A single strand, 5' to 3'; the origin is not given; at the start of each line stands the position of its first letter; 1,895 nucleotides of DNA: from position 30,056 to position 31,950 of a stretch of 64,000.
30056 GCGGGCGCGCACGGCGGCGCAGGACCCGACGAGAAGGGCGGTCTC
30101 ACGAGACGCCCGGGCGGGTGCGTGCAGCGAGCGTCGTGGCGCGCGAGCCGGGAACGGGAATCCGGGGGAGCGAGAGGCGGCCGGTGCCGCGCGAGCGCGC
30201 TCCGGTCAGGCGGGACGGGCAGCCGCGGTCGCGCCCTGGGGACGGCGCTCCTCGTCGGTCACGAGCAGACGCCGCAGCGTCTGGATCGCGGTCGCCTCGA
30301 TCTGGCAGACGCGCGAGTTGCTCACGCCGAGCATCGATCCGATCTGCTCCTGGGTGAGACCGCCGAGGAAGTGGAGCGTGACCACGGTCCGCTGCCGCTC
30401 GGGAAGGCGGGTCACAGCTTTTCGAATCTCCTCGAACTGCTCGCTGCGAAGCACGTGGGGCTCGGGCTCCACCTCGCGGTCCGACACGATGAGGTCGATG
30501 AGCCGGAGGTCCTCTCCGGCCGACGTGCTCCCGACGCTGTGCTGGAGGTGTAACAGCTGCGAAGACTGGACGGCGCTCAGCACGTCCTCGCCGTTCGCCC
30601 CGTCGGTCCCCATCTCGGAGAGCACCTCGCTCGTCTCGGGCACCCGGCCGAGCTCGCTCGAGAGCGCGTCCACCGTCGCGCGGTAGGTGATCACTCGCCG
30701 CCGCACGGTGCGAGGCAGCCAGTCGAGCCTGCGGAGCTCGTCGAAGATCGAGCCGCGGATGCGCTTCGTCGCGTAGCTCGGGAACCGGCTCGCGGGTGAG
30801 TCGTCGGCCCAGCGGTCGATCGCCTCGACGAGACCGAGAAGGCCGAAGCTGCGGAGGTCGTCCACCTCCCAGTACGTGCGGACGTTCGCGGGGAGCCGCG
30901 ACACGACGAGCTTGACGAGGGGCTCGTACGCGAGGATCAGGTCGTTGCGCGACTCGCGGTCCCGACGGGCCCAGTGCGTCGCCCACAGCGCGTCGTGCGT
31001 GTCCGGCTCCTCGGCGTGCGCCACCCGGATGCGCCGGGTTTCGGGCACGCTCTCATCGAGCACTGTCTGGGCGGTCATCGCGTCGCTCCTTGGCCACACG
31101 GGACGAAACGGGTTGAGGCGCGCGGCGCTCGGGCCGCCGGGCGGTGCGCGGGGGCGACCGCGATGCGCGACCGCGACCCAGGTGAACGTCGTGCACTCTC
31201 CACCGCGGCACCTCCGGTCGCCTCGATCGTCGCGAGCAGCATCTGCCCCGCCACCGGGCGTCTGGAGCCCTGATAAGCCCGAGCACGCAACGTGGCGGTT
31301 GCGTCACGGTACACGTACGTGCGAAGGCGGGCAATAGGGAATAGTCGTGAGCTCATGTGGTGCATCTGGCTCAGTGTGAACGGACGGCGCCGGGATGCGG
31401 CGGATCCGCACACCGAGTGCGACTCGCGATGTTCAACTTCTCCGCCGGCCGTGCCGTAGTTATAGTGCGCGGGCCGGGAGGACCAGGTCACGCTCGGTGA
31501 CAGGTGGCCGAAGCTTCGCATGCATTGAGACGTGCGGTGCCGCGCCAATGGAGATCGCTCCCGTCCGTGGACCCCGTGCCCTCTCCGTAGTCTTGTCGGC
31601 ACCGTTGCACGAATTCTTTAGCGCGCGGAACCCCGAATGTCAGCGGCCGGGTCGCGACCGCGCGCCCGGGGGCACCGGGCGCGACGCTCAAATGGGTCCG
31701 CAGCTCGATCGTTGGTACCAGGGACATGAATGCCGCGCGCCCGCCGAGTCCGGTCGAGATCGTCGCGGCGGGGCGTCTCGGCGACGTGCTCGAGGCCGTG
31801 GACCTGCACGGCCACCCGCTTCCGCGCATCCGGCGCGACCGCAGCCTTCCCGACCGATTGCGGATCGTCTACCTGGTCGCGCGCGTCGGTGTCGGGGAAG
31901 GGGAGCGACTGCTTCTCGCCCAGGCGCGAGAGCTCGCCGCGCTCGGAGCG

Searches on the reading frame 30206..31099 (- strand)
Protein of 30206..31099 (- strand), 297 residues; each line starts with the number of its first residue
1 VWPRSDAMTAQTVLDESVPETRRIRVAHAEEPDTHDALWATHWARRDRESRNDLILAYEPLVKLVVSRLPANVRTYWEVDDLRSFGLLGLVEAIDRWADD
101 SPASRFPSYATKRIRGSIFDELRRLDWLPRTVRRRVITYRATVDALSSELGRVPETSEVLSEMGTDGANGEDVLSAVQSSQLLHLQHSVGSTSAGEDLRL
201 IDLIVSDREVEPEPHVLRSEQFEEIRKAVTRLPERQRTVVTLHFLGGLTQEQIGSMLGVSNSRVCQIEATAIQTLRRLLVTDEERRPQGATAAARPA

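Call 18: search_protein_families(library=pfam, proteins=[window:30206-31099:-], max_evalue=0.01)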
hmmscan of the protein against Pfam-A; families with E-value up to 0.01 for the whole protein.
window:30206-31099:- (297 aa): 5 families
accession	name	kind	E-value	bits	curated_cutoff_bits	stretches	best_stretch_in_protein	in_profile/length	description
PF04545.22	Sigma70_r4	-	4.6e-16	58.5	24.1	1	231-276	4-49/50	Sigma-70, region 4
PF08281.18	Sigma70_r4_2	-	6.3e-11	42.2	25.7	1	223-264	2-43/54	Sigma-70, region 4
PF04542.20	Sigma70_r2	-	2.3e-09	37.3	24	1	54-127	1-70/71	Sigma-70 region 2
PF16509.11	KORA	-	8.9e-05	23.1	26.7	1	219-275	3-58/84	TrfB plasmid transcriptional repressor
PF07638.17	Sigma70_ECF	-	0.0029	18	21.1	0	220-264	124-168/185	ECF sigma factor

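Call 23: search_protein_families(library=ncbifam, proteins=[window:30206-31099:-], max_evalue=0.001)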
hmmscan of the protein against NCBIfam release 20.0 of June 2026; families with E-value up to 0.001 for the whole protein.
window:30206-31099:- (297 aa): 74 families (the best 25 are shown)
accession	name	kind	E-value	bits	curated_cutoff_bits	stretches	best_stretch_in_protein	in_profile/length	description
NF004935.0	PRK06288.1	equivalog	1.8e-57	195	343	1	28-279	12-262/270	RNA polymerase sigma factor WhiG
TIGR02479.1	FliA_WhiG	subfamily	2.2e-55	187.8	189.6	1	54-279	1-223/224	FliA/WhiG family RNA polymerase sigma factor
NF005413.0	PRK06986.1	subfamily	4e-46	157.8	201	1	45-281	9-238/241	RNA polymerase sigma factor FliA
NF005809.0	PRK07670.1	equivalog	1e-45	156.2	326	1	35-280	9-251/255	FliA/WhiG family RNA polymerase sigma factor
NF004572.0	PRK05911.1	equivalog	1.3e-34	119.8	378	1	37-279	11-253/257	RNA polymerase sigma factor sigma-28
TIGR02980.1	SigBFG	subfamily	2.4e-31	109.2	234.35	1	48-278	2-225/227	SigB/SigF/SigG family RNA polymerase sigma factor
TIGR02937.1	sigma70-ECF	superfamily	1.6e-30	105.9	42.9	1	50-278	2-164/165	sigma-70 family RNA polymerase sigma factor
NF009091.0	PRK12427.1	equivalog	6.6e-28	98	339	1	54-279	20-231/233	FliA/WhiG family RNA polymerase sigma factor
TIGR02885.1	spore_sigF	equivalog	3.5e-22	79.4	321.45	1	46-277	8-229/231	RNA polymerase sporulation sigma factor SigF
NF005514.0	PRK07122.1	subfamily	6.4e-22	78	372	1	77-277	65-261/264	RNA polymerase sigma factor SigF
NF004052.0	PRK05572.1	subfamily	1.7e-21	76.9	311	1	46-278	29-249/252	SigF/SigG family RNA polymerase sporulation sigma factor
NF005644.0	PRK07408.1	subfamily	1.5e-19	70.6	261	1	42-281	20-255/258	RNA polymerase sigma factor SigF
TIGR02997.1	Sig70-cyanoRpoD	subfamily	2.4e-18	66.5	384.5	1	63-276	85-298/298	RNA polymerase sigma factor, RpoD/SigA family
TIGR02941.1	Sigma_B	equivalog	9.7e-18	64.5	315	1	42-277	22-251/255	RNA polymerase sigma factor SigB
NF006071.0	PRK08215.1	equivalog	1.8e-17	63.8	372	1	45-278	33-256/258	RNA polymerase sporulation sigma factor SigG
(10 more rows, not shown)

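Call 37: search_solved_structures(query=window:30206-31099:-, show_alignments=3, max_evalue=1e-10)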
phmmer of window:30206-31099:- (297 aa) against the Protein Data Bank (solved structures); distinct sequences matched with E-value up to 1e-10: 12.
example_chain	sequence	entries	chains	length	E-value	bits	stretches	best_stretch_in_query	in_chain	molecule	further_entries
6pfv_A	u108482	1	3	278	1.4e-40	142.5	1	28-279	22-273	RNA polymerase sigma factor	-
6pfj_A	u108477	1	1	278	2.3e-39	138.5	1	28-279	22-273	RNA polymerase sigma factor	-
1rp3_A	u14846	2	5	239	2.5e-31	112.2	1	50-279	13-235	RNA polymerase sigma factor SIGMA-28 (FliA) | RNA polymerase sigma factor FliA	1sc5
6pmi_F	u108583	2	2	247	5.8e-31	111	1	52-279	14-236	RNA polymerase sigma factor FliA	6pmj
9wsf_A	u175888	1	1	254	1.2e-27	100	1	48-279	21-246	RNA polymerase sigma factor FliA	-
9wsm_F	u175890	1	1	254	1.3e-27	100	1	48-279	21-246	RNA polymerase sigma factor FliA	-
7lq4_A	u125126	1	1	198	1.7e-18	70.1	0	30-127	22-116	WhiG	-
8x6g_H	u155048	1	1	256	1.1e-16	64.2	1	38-276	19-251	RNA polymerase sigma factor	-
1l0o_C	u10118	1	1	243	5.2e-15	58.6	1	46-274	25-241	sigma factor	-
8h3v_G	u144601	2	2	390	4.6e-13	52.3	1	61-277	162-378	RNA polymerase sigma factor SigA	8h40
9dvs_G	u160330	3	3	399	2.1e-12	50.1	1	60-277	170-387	RNA polymerase sigma factor SigA1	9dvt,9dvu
8gzg_F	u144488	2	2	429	2.2e-11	46.7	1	61-277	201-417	RNA polymerase sigma factor SigA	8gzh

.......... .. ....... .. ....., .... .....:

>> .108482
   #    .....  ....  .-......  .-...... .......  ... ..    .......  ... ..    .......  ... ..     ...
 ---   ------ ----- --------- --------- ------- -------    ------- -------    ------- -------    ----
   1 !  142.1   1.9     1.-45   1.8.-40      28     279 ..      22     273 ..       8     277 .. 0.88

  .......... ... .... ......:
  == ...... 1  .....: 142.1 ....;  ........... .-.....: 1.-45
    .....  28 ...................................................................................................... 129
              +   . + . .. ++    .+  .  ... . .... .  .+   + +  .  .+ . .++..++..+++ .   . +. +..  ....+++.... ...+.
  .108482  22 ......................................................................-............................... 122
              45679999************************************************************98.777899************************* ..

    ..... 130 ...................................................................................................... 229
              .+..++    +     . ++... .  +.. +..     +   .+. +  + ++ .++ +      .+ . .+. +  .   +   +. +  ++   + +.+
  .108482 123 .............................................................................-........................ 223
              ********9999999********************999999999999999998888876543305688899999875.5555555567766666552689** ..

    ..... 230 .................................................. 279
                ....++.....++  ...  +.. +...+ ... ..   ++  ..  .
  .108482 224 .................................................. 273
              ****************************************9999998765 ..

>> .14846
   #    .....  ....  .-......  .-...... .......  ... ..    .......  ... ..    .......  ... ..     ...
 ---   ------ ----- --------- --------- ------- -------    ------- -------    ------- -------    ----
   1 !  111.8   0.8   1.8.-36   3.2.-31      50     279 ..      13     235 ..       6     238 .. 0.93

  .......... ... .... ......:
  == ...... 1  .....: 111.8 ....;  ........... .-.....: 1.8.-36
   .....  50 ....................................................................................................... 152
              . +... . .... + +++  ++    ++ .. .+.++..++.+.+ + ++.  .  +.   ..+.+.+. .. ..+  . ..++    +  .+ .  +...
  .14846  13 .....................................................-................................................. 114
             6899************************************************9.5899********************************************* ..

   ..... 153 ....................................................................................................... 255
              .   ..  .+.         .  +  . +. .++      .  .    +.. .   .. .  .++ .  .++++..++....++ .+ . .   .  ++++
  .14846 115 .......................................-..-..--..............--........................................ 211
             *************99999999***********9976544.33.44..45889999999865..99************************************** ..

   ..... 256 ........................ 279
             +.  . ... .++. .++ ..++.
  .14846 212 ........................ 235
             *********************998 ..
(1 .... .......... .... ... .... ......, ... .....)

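Call 45: find_homologous_proteins(query=window:30206-31078:-, max_evalue=1e-20)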
Query window:30206-31078:- (290 aa): 785 proteins with E <= 1e-20 among 4249 candidates; the best 120 are listed.
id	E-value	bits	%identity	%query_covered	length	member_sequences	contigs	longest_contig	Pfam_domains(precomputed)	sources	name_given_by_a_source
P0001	4.3e-183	625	100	100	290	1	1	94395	PF04545.23,PF04542.21,PF08281.19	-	-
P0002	1.5e-175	600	96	100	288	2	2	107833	PF04545.23,PF04542.21,PF08281.19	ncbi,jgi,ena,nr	ncbi:MAG TPA: sigma-70 family RNA polymerase sigma factor [Acidimicrobiales bacterium]|nr:sigma-70 f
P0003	3.0e-163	560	91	100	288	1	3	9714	PF04545.23,PF04542.21,PF08281.19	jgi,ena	-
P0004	1.3e-151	521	86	96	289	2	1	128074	PF04545.23,PF04542.21,PF08281.19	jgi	jgi:RNA polymerase sigma factor for flagellar operon FliA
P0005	1.8e-149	514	84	100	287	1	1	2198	PF04545.23,PF04542.21,PF08281.19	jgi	jgi:RNA polymerase sigma factor FliA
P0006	2.2e-147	508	87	92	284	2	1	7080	PF04545.23,PF04542.21,PF08281.19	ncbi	-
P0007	2.6e-147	507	83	96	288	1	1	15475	PF04545.23,PF04542.21,PF08281.19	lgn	-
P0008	4.2e-147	507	82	100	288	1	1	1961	PF04545.23,PF04542.21,PF08281.19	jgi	jgi:RNA polymerase sigma factor for flagellar operon FliA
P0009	3.3e-143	494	81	96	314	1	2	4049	PF04545.23,PF04542.21,PF08281.19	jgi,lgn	-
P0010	4.7e-143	493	81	100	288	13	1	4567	PF04545.23,PF04542.21,PF08281.19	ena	-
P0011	1.1e-141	489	79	98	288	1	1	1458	PF04545.23,PF04542.21,PF08281.19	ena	-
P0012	5.3e-141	487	79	100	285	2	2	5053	PF04545.23,PF04542.21,PF08281.19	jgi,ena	-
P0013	9.9e-140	482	81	95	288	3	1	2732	PF04545.23,PF04542.21,PF08281.19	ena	-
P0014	7.3e-138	476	86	86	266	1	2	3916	PF04545.23,PF04542.21,PF08281.19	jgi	jgi:RNA polymerase sigma factor for flagellar operon FliA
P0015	9.8e-138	476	79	100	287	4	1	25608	PF04545.23,PF04542.21,PF08281.19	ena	-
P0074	4.7e-85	303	58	85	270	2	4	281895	PF04545.23,PF04542.21,PF08281.19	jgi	jgi:RNA polymerase sigma factor for flagellar operon FliA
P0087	8.0e-83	296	59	84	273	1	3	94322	PF04545.23,PF04542.21,PF08281.19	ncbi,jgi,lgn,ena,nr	ncbi:MAG TPA: sigma-70 family RNA polymerase sigma factor [Acidimicrobiales bacterium]|nr:sigma-70 f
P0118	1.3e-75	272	54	85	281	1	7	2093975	PF04545.23,PF04542.21,PF08281.19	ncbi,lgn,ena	ncbi:MAG: sigma-70 family RNA polymerase sigma factor [Acidimicrobiales bacterium]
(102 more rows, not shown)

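Call 64: find_encoding_contigs(protein=P0118, flank=10000, max_places=1)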
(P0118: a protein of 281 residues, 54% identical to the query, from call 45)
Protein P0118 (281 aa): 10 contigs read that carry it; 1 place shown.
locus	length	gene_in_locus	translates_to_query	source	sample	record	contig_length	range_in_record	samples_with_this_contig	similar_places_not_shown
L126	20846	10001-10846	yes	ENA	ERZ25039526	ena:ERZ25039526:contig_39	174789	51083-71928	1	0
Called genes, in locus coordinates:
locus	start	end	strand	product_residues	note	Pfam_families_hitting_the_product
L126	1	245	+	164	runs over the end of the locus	PF01592:NifU_N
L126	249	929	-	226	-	PF13302:Acetyltransf_3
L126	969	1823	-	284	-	PF00288:GHMP_kinases_N (weak), PF08544:GHMP_kinases_C (weak)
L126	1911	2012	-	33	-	PF09397:FtsK_gamma (weak)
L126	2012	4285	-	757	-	PF17854:FtsK_alpha, PF01580:FtsK_SpoIIIE, PF09397:FtsK_gamma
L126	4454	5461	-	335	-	PF01408:GFO_IDH_MocA, PF22725:GFO_IDH_MocA_C3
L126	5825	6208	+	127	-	PF02675:AdoMet_dc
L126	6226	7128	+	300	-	-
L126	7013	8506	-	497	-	PF00990:GGDEF, PF00563:EAL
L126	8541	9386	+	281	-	-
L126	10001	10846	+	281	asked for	PF04542:Sigma70_r2, PF04545:Sigma70_r4, PF08281:Sigma70_r4_2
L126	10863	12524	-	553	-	PF00753:Lactamase_B, PF12706:Lactamase_B_2, PF22505:RNase_J_b_CASP, PF07521:RMMBL, PF17770:RNase_J_C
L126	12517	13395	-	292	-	PF00701:DHDPS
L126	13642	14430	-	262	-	PF01113:DapB_N, PF05173:DapB_C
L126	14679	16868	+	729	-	PF00005:ABC_tran, PF02463:SMC_N (faint), PF13304:AAA_21 (weak), PF08352:oligo_HPY, PF00005:ABC_tran, PF08352:oligo_HPY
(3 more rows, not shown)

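Call 65: find_encoding_contigs(protein=P0074, flank=10000, max_places=1)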
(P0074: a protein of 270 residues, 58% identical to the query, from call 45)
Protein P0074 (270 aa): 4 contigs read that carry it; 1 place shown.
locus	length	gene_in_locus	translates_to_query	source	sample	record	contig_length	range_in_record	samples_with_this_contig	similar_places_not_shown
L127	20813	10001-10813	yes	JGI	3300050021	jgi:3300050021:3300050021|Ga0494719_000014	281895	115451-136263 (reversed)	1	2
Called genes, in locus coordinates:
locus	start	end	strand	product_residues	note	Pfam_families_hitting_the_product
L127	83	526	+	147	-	PF00583:Acetyltransf_1, PF13673:Acetyltransf_10, PF08445:FR47 (faint), PF13508:Acetyltransf_7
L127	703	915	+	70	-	-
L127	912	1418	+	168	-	PF02861:Clp_N (faint)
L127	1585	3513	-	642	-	PF00664:ABC_membrane, PF00005:ABC_tran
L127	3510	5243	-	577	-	PF00664:ABC_membrane, PF00005:ABC_tran, PF02463:SMC_N (faint)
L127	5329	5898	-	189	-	PF00440:TetR_N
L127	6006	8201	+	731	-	PF03176:MMPL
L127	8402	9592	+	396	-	-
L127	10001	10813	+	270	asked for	PF04542:Sigma70_r2, PF08281:Sigma70_r4_2, PF04545:Sigma70_r4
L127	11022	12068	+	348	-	-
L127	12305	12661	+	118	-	-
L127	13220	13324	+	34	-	-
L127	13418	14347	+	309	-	-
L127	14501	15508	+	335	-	PF01590:GAF, PF00990:GGDEF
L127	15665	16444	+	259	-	PF06750:A24_N_bact, PF01478:Peptidase_A24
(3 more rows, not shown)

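Call 66: find_encoding_contigs(protein=P0087, flank=10000, max_places=1)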
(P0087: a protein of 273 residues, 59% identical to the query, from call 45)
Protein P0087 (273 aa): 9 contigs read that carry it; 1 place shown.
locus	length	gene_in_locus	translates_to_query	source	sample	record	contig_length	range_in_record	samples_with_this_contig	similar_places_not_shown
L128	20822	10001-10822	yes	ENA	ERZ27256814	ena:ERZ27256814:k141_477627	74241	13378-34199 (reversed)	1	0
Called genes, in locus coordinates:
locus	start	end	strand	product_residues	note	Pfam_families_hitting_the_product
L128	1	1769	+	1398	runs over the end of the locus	PF13439:Glyco_transf_4 (faint), PF00535:Glycos_transf_2, PF00534:Glycos_transf_1, PF13692:Glyco_trans_1_4, PF20706:GT4-conflict, PF13524:Glyco_trans_1_2 (faint)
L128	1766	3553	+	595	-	PF00535:Glycos_transf_2, PF20706:GT4-conflict, PF13692:Glyco_trans_1_4, PF00534:Glycos_transf_1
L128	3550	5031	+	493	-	-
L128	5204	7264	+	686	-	PF00771:FHIPEP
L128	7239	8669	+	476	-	-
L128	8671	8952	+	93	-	-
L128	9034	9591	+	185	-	PF02599:CsrA (weak)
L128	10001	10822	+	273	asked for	PF04542:Sigma70_r2 (weak), PF08281:Sigma70_r4_2, PF04545:Sigma70_r4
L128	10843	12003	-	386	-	PF00990:GGDEF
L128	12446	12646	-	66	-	-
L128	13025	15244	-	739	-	PF01970:TctA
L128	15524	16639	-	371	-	-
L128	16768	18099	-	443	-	PF00355:Rieske, PF19301:LigXa_C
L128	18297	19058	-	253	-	PF00596:Aldolase_II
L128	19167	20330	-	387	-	PF04909:Amidohydro_2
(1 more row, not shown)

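Call 91: search_solved_structures(query=window:30206-31078:-, show_alignments=5, max_evalue=1e-25)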
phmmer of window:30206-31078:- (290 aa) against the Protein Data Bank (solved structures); distinct sequences matched with E-value up to 1e-25: 6.
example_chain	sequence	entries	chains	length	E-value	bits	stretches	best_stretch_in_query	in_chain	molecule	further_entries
6pfv_A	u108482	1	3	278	1.3e-40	142.5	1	21-272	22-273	RNA polymerase sigma factor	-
6pfj_A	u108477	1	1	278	2.2e-39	138.6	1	21-272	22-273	RNA polymerase sigma factor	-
1rp3_A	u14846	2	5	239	2.3e-31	112.2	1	43-272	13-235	RNA polymerase sigma factor SIGMA-28 (FliA) | RNA polymerase sigma factor FliA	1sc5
6pmi_F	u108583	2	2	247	5.4e-31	111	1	45-272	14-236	RNA polymerase sigma factor FliA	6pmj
9wsf_A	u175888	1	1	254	1.2e-27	100.1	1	41-272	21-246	RNA polymerase sigma factor FliA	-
9wsm_F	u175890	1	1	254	1.2e-27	100.1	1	41-272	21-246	RNA polymerase sigma factor FliA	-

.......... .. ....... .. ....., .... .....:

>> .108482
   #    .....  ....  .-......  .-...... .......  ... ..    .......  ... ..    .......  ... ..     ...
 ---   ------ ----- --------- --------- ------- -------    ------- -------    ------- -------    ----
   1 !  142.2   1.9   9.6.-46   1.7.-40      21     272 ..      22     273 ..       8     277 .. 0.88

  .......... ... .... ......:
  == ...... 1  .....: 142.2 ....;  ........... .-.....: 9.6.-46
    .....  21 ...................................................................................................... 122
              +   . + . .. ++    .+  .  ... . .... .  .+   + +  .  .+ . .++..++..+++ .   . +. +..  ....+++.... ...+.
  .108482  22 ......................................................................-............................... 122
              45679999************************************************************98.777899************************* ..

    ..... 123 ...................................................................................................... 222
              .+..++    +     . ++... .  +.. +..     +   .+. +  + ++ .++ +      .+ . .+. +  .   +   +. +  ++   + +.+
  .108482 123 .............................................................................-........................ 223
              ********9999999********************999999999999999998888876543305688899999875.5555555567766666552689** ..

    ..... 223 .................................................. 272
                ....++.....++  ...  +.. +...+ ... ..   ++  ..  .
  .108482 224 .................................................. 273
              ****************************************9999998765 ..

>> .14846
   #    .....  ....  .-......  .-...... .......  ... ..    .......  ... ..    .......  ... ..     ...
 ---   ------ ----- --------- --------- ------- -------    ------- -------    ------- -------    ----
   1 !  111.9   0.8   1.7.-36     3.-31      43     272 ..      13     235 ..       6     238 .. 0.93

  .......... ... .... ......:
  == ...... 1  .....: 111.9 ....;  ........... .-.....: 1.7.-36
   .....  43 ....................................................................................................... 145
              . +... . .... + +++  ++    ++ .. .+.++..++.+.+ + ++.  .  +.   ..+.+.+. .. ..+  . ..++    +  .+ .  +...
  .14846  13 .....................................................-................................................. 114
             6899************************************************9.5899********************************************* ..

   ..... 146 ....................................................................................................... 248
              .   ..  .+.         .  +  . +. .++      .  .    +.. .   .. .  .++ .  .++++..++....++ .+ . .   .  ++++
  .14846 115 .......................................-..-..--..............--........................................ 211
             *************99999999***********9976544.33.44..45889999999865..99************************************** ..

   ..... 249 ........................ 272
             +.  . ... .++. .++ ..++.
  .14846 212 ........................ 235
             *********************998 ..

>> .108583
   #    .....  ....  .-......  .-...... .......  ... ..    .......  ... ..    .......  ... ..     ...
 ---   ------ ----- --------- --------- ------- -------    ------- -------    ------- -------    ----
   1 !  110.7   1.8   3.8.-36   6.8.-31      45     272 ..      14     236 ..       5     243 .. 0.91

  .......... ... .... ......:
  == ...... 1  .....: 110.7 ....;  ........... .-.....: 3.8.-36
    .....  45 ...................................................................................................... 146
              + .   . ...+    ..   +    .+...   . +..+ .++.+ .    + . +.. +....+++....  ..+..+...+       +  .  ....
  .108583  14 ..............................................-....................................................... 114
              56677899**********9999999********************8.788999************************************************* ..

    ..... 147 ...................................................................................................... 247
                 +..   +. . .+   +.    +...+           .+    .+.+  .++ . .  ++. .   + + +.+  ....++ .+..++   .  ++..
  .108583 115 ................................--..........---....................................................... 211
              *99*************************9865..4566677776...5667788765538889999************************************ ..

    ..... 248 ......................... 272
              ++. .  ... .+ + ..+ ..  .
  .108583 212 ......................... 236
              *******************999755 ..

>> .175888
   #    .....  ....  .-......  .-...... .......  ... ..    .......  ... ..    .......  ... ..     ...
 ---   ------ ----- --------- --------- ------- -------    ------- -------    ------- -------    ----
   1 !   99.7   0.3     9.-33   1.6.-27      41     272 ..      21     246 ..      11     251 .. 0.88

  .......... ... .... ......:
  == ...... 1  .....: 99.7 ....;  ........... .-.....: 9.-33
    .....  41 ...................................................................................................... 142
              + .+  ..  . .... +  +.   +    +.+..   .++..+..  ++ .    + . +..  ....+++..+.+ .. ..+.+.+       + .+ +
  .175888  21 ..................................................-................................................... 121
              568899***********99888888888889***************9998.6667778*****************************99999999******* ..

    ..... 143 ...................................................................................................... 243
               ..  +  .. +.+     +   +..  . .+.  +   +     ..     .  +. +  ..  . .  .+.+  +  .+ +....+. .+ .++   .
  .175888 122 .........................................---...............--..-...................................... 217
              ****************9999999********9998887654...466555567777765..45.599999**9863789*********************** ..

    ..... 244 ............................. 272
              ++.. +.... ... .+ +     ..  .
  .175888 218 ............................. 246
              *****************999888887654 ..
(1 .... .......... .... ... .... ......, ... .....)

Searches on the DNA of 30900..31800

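Call 73: search_rna_families(source=window, start=30900, end=31800, threshold=evalue, max_evalue=1)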
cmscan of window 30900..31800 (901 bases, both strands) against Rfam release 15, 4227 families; matches with E-value up to 1: 0.
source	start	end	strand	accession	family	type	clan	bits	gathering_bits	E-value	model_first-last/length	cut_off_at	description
